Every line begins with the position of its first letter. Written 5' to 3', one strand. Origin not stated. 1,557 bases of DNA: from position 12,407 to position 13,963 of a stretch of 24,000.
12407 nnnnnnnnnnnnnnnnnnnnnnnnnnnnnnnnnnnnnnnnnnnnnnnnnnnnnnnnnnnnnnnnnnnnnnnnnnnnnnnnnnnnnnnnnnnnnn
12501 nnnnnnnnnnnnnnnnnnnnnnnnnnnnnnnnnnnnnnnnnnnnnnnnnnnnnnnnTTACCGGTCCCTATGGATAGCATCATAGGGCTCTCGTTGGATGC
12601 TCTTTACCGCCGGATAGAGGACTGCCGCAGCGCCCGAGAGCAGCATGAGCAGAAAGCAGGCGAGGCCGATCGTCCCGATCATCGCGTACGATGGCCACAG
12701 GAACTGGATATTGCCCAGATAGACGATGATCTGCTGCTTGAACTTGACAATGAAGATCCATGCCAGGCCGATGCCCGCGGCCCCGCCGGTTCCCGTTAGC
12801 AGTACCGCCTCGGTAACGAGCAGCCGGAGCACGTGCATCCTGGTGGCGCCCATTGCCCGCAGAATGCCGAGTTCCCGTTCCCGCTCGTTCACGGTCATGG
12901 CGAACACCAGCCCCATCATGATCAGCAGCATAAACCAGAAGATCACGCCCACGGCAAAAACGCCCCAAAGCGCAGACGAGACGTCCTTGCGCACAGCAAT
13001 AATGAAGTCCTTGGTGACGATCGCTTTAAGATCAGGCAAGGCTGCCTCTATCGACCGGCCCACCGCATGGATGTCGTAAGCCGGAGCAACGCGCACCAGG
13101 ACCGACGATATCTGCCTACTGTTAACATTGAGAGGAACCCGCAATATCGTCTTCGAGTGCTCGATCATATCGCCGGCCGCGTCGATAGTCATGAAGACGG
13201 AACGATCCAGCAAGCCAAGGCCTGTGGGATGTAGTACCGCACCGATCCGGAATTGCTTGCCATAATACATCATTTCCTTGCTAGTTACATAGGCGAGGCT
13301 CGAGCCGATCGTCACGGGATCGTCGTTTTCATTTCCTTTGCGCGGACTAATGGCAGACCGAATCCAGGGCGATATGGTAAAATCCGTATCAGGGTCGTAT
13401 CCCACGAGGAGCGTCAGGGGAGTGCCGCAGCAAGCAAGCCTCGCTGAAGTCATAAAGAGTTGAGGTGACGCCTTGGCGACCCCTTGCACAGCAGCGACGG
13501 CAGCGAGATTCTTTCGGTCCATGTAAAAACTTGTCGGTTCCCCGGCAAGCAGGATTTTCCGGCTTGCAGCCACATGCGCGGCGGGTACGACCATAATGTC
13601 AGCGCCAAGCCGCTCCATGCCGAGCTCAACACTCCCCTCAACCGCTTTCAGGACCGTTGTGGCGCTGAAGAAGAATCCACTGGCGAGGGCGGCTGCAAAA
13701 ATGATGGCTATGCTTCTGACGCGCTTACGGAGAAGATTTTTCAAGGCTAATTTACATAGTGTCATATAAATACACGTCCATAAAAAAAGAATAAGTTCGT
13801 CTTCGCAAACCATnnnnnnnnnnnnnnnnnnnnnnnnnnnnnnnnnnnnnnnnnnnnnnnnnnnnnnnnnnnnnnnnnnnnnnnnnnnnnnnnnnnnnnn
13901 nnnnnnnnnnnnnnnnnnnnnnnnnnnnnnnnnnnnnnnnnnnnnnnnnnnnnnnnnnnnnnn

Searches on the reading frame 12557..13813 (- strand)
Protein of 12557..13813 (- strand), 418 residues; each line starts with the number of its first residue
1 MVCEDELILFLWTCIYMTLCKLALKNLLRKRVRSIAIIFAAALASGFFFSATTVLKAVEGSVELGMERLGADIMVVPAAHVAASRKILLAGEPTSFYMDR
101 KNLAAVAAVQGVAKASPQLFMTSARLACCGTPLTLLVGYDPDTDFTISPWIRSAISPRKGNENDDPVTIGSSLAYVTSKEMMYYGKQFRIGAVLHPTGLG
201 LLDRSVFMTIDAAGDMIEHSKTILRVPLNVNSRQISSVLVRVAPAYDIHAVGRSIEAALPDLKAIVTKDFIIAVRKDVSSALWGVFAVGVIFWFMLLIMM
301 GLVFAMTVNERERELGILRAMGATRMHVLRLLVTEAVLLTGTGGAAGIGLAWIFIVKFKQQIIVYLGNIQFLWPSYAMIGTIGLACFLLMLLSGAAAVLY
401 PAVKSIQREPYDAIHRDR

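Call 11: search_protein_families(library=pfam, proteins=[window:12557-13813:-], max_evalue=0.01)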
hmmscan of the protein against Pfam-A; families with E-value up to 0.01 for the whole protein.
window:12557-13813:- (418 aa): 1 family
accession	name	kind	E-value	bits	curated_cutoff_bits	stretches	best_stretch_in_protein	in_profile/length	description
PF02687.27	FtsX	-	7.3e-13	49.1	25.5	1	287-399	2-113/120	FtsX-like permease C-terminal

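Call 42: search_protein_families(library=ncbifam, proteins=[window:12557-13813:-], max_evalue=0.001)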
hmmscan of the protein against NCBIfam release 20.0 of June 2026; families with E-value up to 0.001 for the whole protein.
window:12557-13813:- (418 aa): 4 families
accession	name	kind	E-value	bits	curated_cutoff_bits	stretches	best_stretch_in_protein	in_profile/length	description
TIGR03434.1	ADOP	subfamily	8.6e-12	44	622.3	1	274-415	263-400/803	ADOP family duplicated permease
NF007826.0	PRK10535.1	equivalog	3.7e-06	25.5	966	1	303-416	543-647/648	macrolide ABC transporter ATP-binding protein/permease MacB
TIGR01185.1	devC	equivalog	2.3e-05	23.6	290.35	1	210-363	182-339/380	ABC transporter permease DevC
TIGR02212.1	lolCE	equivalog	2.4e-05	23.5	362.45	1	305-414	289-408/411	lipoprotein-releasing ABC transporter permease subunit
